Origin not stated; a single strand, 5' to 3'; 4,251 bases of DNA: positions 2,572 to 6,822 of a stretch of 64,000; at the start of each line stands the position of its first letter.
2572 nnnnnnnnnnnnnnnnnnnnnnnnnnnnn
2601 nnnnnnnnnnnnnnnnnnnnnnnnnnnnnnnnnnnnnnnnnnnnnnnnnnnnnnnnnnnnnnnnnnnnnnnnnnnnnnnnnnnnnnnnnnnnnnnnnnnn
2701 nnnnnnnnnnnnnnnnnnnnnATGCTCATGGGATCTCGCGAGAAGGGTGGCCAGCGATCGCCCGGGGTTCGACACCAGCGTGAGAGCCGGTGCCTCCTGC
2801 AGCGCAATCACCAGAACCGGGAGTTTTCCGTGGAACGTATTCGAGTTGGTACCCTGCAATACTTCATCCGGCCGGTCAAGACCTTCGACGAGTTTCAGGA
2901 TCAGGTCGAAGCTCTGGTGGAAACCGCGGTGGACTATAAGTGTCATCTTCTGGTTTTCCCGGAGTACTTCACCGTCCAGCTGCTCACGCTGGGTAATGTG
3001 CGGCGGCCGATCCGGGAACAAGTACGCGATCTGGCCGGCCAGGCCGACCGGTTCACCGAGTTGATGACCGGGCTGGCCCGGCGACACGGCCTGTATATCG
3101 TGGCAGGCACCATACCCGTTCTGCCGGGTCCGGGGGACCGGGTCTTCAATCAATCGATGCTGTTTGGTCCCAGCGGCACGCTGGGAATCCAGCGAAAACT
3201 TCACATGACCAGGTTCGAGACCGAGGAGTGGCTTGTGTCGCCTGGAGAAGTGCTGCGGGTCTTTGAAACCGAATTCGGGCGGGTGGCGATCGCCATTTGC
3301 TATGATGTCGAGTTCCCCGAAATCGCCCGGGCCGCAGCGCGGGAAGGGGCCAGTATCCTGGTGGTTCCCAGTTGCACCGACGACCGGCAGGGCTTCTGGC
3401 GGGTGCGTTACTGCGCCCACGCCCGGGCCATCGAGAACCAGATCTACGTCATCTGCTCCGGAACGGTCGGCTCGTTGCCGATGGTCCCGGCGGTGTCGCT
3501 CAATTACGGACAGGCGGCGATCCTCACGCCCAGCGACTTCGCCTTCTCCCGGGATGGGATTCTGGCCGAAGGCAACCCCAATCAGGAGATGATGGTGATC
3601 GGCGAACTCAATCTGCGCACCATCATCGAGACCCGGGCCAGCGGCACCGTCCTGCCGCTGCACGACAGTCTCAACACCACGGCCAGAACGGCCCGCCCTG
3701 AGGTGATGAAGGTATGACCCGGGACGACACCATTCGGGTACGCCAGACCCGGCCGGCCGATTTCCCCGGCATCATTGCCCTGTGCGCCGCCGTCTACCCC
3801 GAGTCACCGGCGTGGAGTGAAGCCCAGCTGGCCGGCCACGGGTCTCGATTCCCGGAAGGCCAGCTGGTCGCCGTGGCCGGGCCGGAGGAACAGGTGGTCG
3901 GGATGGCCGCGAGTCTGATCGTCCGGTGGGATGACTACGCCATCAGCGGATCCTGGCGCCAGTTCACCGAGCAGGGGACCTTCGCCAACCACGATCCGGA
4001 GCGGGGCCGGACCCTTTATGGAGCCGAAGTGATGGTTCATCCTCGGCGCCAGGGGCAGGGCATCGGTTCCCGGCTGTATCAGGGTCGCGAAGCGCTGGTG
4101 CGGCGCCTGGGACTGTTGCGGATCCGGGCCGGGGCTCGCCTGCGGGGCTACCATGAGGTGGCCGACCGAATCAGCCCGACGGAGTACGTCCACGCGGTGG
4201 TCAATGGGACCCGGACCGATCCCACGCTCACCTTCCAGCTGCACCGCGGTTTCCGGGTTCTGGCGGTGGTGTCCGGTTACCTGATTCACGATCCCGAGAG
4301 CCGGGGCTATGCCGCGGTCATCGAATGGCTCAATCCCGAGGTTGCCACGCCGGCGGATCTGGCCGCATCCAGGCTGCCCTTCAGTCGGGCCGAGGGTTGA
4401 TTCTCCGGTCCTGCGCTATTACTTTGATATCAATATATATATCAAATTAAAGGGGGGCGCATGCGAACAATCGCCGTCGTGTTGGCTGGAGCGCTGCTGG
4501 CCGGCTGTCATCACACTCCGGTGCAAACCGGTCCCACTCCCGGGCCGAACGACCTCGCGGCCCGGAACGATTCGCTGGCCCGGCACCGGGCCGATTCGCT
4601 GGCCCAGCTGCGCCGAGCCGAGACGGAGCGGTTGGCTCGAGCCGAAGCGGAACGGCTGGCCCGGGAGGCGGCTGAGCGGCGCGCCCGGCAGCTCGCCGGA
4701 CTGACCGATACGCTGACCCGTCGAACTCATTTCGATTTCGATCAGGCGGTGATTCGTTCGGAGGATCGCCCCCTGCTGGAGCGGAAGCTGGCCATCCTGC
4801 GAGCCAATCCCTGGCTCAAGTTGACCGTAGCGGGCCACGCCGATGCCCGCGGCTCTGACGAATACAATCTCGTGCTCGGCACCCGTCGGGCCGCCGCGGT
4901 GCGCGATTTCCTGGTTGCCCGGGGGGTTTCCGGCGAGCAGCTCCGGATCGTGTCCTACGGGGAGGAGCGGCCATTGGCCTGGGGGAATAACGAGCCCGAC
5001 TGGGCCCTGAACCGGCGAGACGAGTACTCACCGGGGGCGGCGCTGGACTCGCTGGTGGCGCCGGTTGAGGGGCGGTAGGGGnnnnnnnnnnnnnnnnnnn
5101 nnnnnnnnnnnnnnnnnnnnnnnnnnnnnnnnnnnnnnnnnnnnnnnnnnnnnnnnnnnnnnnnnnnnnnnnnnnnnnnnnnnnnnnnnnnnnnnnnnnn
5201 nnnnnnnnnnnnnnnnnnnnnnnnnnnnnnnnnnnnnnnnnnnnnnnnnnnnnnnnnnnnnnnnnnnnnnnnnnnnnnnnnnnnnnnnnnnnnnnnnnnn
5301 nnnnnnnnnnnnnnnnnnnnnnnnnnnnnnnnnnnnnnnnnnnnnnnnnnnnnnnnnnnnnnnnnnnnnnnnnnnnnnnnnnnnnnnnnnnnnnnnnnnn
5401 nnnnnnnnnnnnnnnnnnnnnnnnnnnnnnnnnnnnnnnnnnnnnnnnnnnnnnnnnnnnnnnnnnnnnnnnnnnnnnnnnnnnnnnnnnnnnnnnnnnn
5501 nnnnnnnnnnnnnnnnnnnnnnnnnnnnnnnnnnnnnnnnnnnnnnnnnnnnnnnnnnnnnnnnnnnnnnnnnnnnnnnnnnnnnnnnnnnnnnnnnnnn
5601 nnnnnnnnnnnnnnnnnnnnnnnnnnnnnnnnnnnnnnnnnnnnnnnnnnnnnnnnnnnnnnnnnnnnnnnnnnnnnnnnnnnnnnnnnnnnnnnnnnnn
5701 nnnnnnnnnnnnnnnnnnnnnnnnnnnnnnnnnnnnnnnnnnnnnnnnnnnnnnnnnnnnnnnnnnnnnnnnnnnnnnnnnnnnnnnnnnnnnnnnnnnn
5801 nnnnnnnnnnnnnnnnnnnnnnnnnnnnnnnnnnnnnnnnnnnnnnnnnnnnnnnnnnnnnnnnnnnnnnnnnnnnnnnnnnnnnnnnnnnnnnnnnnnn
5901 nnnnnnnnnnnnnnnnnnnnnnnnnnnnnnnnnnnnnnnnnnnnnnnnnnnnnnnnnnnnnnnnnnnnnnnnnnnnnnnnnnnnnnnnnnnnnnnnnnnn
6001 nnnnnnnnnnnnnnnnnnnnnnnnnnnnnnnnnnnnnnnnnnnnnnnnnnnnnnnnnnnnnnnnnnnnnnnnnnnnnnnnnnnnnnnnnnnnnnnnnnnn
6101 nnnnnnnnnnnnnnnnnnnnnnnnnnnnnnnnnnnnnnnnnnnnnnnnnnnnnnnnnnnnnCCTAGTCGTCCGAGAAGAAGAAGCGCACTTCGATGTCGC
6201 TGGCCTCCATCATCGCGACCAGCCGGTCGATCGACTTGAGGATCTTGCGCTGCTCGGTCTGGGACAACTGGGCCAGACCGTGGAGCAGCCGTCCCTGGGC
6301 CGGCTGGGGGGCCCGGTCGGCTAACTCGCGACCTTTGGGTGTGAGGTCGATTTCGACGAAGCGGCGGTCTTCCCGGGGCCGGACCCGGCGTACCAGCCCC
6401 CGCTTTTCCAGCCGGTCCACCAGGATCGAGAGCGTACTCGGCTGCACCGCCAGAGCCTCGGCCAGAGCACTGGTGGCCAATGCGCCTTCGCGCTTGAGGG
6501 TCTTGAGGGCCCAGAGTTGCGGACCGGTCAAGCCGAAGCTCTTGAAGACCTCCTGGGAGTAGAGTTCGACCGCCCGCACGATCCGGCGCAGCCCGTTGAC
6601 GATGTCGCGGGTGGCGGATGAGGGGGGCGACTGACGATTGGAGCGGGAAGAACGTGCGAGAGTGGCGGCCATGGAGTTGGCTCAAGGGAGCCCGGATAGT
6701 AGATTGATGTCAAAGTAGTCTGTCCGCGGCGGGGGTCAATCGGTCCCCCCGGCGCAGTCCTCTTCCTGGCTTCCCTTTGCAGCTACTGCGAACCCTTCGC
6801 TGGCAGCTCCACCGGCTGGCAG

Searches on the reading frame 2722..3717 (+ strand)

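Call 11: search_protein_families(library=pfam, proteins=[window:2722-3717:+])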
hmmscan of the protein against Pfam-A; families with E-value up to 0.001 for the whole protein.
window:2722-3717:+ (331 aa): 1 family
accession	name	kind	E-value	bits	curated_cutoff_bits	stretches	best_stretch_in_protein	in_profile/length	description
PF00795.27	CN_hydrolase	-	1.5e-35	123.2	23.2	1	53-305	12-255/256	Carbon-nitrogen hydrolase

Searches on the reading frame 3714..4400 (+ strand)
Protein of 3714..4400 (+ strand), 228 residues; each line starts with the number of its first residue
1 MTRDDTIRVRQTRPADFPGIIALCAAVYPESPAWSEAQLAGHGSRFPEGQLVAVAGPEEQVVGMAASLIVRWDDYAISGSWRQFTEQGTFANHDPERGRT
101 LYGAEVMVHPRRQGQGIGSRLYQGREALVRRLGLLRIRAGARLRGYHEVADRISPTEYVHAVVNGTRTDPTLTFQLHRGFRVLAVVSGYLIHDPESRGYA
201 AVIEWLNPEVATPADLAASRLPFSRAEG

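Call 11: search_protein_families(library=pfam, proteins=[window:3714-4400:+])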
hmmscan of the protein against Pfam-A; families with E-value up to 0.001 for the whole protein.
window:3714-4400:+ (228 aa): 2 families
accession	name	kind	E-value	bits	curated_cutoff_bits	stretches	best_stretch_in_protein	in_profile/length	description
PF00583.31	Acetyltransf_1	-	8.1e-07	29.8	20.7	1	31-139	19-98/116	Acetyltransferase (GNAT) family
PF13508.13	Acetyltransf_7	-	6.4e-05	23.7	27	1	85-124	28-52/84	Acetyltransferase (GNAT) domain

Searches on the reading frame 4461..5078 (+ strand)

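Call 11: search_protein_families(library=pfam, proteins=[window:4461-5078:+])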
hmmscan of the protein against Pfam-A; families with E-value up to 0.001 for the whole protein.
window:4461-5078:+ (205 aa): 1 family
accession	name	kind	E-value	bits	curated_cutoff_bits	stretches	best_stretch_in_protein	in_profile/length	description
PF00691.25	OmpA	-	6.5e-19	68.5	27.2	1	91-180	2-93/98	OmpA family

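Call 30: search_protein_families(library=ncbifam, proteins=[window:4461-5078:+], max_evalue=0.01)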
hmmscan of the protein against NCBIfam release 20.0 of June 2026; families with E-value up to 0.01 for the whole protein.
window:4461-5078:+ (205 aa): 33 families (the best 25 are shown)
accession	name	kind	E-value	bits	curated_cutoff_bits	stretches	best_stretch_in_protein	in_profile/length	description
TIGR02802.1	Pal_lipo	equivalog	1.3e-33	115.2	125.35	1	89-188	2-101/104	peptidoglycan-associated lipoprotein Pal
NF008067.1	PRK10802.1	equivalog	4.8e-28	98.2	261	1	68-186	49-166/171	peptidoglycan-associated lipoprotein Pal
NF053611.1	YiaD_Gzip_OmpA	equivalog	2.3e-22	79.7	175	1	78-188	93-203/206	YiaD family glycine zipper/OmpA-like lipoprotein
NF033763.1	exchanger_TraB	exception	1.7e-21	75.8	700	1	88-190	393-496/522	outer membrane exchange protein TraB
NF053612.1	anchor_PA1041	equivalog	1.7e-20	74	250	1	87-188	131-232/236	PA1041 family peptidoglycan-binding anchor lipoprotein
NF052230.1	T9SS_PorE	exception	3.2e-18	65.4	600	1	86-171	514-599/648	PorE family type IX secretion system protein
TIGR03789.1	pdsO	hypoth_equivalog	4.4e-18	65.8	152.2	1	32-186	83-238/243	sortase-associated OmpA-like protein PdsO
NF053607.1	CHU_0125_OmpA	equivalog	2.4e-17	62.7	620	1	89-189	533-634/639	CHU_0125 family OmpA-like outer membrane integrity protein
NF053613.1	OMP_toxin_LptF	equivalog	5.5e-17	62.3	400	1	50-188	94-242/256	lipotoxin F family OmpA-related lipoprotein LptF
NF045787.1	OmpABordt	equivalog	4.2e-16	59.2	200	1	75-188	73-186/194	outer membrane protein OmpA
NF053585.1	OMP_LP_YfiB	equivalog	2e-14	53.8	128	1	85-186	54-155/163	outer membrane lipoprotein YfiB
NF008071.1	PRK10808.1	equivalog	2.3e-10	40.4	277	1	84-173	228-319/358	porin OmpA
NF007804.1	PRK10510.1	equivalog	9e-09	35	307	1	91-188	116-213/219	OmpA family lipoprotein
TIGR03350.1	type_VI_ompA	equivalog_domain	3.9e-08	33.3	139.8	1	87-188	30-134/137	type VI secretion system protein TssL, long form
NF006543.0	PRK09039.1-2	equivalog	3.3e-07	30.4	305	1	117-188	270-344/350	peptidoglycan -binding protein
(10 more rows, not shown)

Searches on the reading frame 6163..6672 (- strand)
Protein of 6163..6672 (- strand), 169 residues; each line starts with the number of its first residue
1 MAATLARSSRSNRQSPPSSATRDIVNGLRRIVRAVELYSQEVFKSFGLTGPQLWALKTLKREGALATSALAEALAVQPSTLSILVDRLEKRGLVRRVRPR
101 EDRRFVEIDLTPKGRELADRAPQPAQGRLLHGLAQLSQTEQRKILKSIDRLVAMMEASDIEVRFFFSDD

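Call 11: search_protein_families(library=pfam, proteins=[window:6163-6672:-])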
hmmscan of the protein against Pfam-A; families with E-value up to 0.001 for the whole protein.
window:6163-6672:- (169 aa): 7 families
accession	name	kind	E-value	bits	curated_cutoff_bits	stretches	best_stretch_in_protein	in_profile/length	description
PF01047.28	MarR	-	1.2e-13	51.2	24.6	1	48-104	1-57/59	MarR family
PF12802.13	MarR_2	-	1.7e-12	47.8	27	1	46-104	1-60/61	MarR family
PF22381.2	Staph_reg_Sar_Rot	-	1.1e-08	35.5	27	1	40-119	4-83/85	Transcriptional regulator SarA/Rot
PF13463.12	HTH_27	-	8.2e-08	32.9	22.2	1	48-114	1-68/68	Winged helix DNA-binding domain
PF01325.25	Fe_dep_repress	-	2.9e-05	24.6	26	1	62-95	20-53/60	Iron dependent repressor, N-terminal DNA binding domain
PF01978.25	TrmB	-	0.00076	19.7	25.6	0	44-105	2-62/68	Sugar-specific transcriptional regulator TrmB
PF13412.12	HTH_24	-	0.00083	19.3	21.9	1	56-95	9-48/48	Winged helix-turn-helix DNA-binding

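Call 26: find_related_loci(query=window:6163-6672:-, collection=genome_contigs, flank=3000)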
Query window:6163-6672:- (169 aa) in genome_contigs; peptide patterns used: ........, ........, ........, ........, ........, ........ (x = any residue, [..] = any of these).
599 stretches matched a pattern (row limit reached: there are more); 18 encode a relative of the query (tblastn E <= 1e-3); 18 distinct loci.
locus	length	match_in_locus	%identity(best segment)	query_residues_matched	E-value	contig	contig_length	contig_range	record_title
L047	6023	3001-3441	78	23-169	6e-68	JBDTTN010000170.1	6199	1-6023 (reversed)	MAG: Gemmatimonadota bacterium isolate cluster3_bin.297 NODE_67712_length_6199_cov_4.082682, whole genome shotgun sequen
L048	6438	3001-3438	79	24-169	6e-67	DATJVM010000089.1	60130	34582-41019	MAG TPA_asm: Gemmatimonadales bacterium isolate SMAG_U15073 k141_286404, whole genome shotgun sequence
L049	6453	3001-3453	77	19-169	2e-66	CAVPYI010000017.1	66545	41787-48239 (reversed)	MAG: uncultured Gemmatimonadales bacterium isolate MFD09964.bin.2.64 genome assembly, contig: contig_83178, whole genome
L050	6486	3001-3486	74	7-169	1e-66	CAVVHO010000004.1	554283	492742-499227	MAG: uncultured Gemmatimonadales bacterium isolate MFD02242.bin.1.342 genome assembly, contig: contig_34747, whole genom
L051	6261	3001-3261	40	41-127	2e-12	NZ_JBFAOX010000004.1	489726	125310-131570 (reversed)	Actinoplanes sp. NPDC049598 NPDC049598_112_E5.ctg-0004, whole genome shotgun sequence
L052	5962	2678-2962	33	28-122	3e-12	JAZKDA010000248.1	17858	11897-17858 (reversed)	MAG: Pseudomonadota bacterium isolate DC_HB_01_SPN181219-bin017 DCHB01SPN_B017_0_000000000248, whole genome shotgun sequ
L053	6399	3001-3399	31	2-133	3e-11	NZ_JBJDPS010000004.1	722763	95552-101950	Micromonospora sp. NPDC050397 NPDC050397_155_F5.ctg-0004, whole genome shotgun sequence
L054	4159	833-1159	31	46-151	4e-11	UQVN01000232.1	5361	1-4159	uncultured Clostridiales bacterium isolate UMGS680 genome assembly, contig: NODE_1694_length_5361_cov_5.22333, whole gen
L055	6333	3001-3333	33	8-117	1e-10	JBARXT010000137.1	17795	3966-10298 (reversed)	MAG: Xanthobacteraceae bacterium isolate MFD12220_ilm_asm_bin9 k127_63597, whole genome shotgun sequence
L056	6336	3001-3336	30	16-120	1e-10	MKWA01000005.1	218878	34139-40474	MAG: Rhizobiales bacterium 64-17 SCNpilot_cont_500_bf_scaffold_187, whole genome shotgun sequence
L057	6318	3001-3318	30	43-151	3e-10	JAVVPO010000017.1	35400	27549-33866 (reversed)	MAG: Cellulosilyticaceae bacterium isolate CGS10Y1-bin32 NODE_1300_length_35400_cov_16.476446, whole genome shotgun sequ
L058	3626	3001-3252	35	68-151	5e-10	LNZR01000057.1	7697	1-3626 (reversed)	MAG: Epulopiscium sp. Nele67-Bin005 Nele67M_MBin00260, whole genome shotgun sequence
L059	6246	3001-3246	35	70-151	1e-9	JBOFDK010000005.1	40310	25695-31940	MAG: Cellulosilyticaceae bacterium isolate WFFMC_MAG_152 k139_3819145_flag=1_multi=9.0466_len=40310, whole genome shotgu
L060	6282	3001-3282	35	28-121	1e-8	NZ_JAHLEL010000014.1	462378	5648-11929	Pseudonocardia sp. ICBG1293 tig00000238, whole genome shotgun sequence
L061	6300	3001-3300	34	31-126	8e-8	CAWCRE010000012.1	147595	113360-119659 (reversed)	MAG: Terriglobia bacterium isolate MFD01213.bin.2.134 genome assembly, contig: contig_49511, whole genome shotgun sequen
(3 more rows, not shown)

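Call 30: search_protein_families(library=ncbifam, proteins=[window:6163-6672:-], max_evalue=0.01)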
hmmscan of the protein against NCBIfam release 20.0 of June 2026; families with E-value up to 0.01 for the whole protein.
window:6163-6672:- (169 aa): 19 families
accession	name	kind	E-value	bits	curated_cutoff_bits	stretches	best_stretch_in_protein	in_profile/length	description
NF052438.1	TransRegRv0880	equivalog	2.3e-12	47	220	1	51-156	35-140/143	Rv0880 family HTH-type transcriptional regulator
NF041230.1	BagL_FevM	exception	3.4e-12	46.6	230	1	26-126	18-116/145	MarR family transcriptional regulator BagL/FevM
TIGR02337.1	HpaR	equivalog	5.4e-11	42.4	121.2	1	42-122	20-100/130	homoprotocatechuate degradation operon regulator HpaR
NF053777.1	Saro0803TransReg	equivalog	1.1e-10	41.3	200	1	28-124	15-111/140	Saro_0803 family transcriptional regulator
NF050133.1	TransRegFabT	equivalog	5.1e-10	39.8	200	1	60-155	39-134/138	fatty acid biosynthesis transcriptional regulator FabT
NF052638.1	TransRegOhrRVib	equivalog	1.4e-09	37.8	200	1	41-124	28-111/141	transcriptional regulator OhrR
NF045593.1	bilirub_TF_BilQ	equivalog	5.7e-09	35.8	125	1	34-152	14-132/135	bilirubin utilization transcriptional regulator BilQ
NF008122.0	PRK10870.1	equivalog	1e-07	31.8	157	1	56-155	61-162/176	transcriptional repressor MprA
NF008565.1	PRK11512.1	equivalog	4.5e-06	26.7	240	1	42-132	32-122/144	multiple antibiotic resistance transcriptional regulator MarR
NF002926.0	PRK03573.1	equivalog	1.4e-05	25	120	1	28-151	9-136/144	transcriptional regulator SlyA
TIGR04472.1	reg_rSAM_mob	hypoth_equivalog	2.2e-05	24.5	240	1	50-121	31-102/141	radical SAM mobile pair system MarR family transcriptional regulator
TIGR01884.1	cas_HTH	subfamily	3.5e-05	23.3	60.2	1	44-101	136-193/202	CRISPR-associated CARF protein Csa3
NF038251.1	AdcR_fam_Zn_TF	equivalog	0.00016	21.9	175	1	48-127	34-112/143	zinc-dependent MarR family transcriptional regulator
TIGR01889.1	Staph_reg_Sar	paralog_domain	0.00044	20.5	62.6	1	38-116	13-95/109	staphylococcal accessory regulator family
NF047395.1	TransRegLtdR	equivalog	0.00059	19.6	250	1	79-151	80-154/166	transcriptional regulator LdtR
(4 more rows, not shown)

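Call 31: search_solved_structures(query=window:6163-6672:-, max_evalue=0.00001)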
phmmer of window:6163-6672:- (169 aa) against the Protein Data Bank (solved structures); distinct sequences matched with E-value up to 0.00001: 43.
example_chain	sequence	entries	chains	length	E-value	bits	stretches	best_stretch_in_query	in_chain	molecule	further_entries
4xrf_A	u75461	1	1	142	4.4e-14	56.2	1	40-152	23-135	Transcriptional regulator, MarR family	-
2rdp_A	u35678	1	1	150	1.6e-13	54.4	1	25-140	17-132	putative transcriptional regulator MarR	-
1s3j_A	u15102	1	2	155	2.9e-13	53.6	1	23-119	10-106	YusO protein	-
22oz_A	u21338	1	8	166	1.6e-10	44.7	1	29-157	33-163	Transcriptional regulator marR family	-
3u2r_A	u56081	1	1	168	1.9e-10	44.4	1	18-146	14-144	Regulatory protein MarR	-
3f3x_A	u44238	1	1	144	5.1e-10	43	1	25-153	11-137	Transcriptional regulator, marR family, putative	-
8ylf_A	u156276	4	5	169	1.2e-09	41.8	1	40-153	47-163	MarR family transcriptional regulator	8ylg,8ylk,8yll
2bv6_A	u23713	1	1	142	3.6e-09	40.3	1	36-149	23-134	HTH-TYPE TRANSCRIPTIONAL REGULATOR MGRA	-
2a61_A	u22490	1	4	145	1.2e-08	38.6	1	28-157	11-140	transcriptional regulator Tm0710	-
9u7b_A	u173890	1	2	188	1.5e-08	38.2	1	46-153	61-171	Possible transcriptional regulatory protein (Probably MarR-family)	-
3cdh_A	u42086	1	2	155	2.8e-08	37.4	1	43-146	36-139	Transcriptional regulator, MarR family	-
3gfm_A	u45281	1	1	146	3.4e-08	37.1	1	60-155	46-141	146aa long hypothetical transcriptional regulator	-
2eb7_A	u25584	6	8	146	4.8e-08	36.6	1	60-155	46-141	146aa long hypothetical transcriptional regulator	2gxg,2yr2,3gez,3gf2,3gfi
1z91_A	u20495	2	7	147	7e-08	36.1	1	42-147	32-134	Organic hydroperoxide resistance transcriptional regulator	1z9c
4b8x_A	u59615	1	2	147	1.2e-07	35.4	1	31-124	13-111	POSSIBLE MARR-TRANSCRIPTIONAL REGULATOR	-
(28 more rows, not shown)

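Call 45: find_homologous_proteins(query=window:6163-6672:-, max_evalue=1e-8)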
Query window:6163-6672:- (169 aa): 532 proteins with E <= 1e-8 among 1120 candidates; the best 120 are listed.
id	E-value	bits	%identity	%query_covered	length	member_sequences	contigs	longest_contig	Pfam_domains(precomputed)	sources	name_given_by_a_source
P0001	6.4e-92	323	92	100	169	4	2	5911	PF01047.29,PF13463.13,PF12802.14,PF22381.3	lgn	-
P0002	1.2e-75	271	78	100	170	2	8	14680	PF01047.29,PF13463.13,PF12802.14,PF22381.3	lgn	-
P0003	2.0e-75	270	79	94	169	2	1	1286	PF01047.29,PF13463.13,PF12802.14,PF22381.3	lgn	-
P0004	4.0e-73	262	76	100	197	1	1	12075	PF01047.29,PF13412.13,PF13463.13,PF12802.14,PF01325.26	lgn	-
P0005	4.1e-73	262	78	97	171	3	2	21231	PF01047.29,PF13463.13,PF12802.14,PF22381.3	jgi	jgi:MarR family transcriptional regulator, organic hydroperoxide resistance regulator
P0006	9.6e-73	261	79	93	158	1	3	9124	PF01047.29,PF13463.13,PF12802.14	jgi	jgi:DNA-binding MarR family transcriptional regulator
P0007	1.3e-72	261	77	96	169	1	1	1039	PF01047.29,PF12802.14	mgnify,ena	mgnify:CR=1 FL=1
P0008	2.4e-72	260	78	99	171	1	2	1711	PF01047.29,PF13463.13,PF12802.14,PF22381.3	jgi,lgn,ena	jgi:DNA-binding MarR family transcriptional regulator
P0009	1.5e-70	254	74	96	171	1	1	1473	PF01047.29,PF13463.13,PF12802.14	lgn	-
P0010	9.3e-70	252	77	97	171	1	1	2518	PF01047.29,PF13463.13,PF12802.14,PF22381.3,PF01325.26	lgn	-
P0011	5.6e-67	243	79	86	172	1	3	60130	PF01047.29,PF13463.13,PF12802.14,PF22381.3,PF01325.26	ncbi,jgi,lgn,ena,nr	ncbi:MAG TPA: MarR family transcriptional regulator [Gemmatimonadales bacterium]|nr:MarR family tran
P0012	7.8e-67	242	77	90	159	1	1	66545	PF01047.29,PF13463.13,PF12802.14,PF22381.3,PF01325.26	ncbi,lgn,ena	-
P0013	9.0e-67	242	78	87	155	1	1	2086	PF01047.29,PF13463.13,PF12802.14,PF22381.3,PF01325.26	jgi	jgi:DNA-binding MarR family transcriptional regulator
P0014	1.2e-66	241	80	87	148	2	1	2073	PF01047.29,PF13463.13,PF12802.14,PF22381.3,PF01325.26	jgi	-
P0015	3.8e-66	240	78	87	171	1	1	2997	PF01047.29,PF12802.14,PF22381.3,PF01325.26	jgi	jgi:DNA-binding MarR family transcriptional regulator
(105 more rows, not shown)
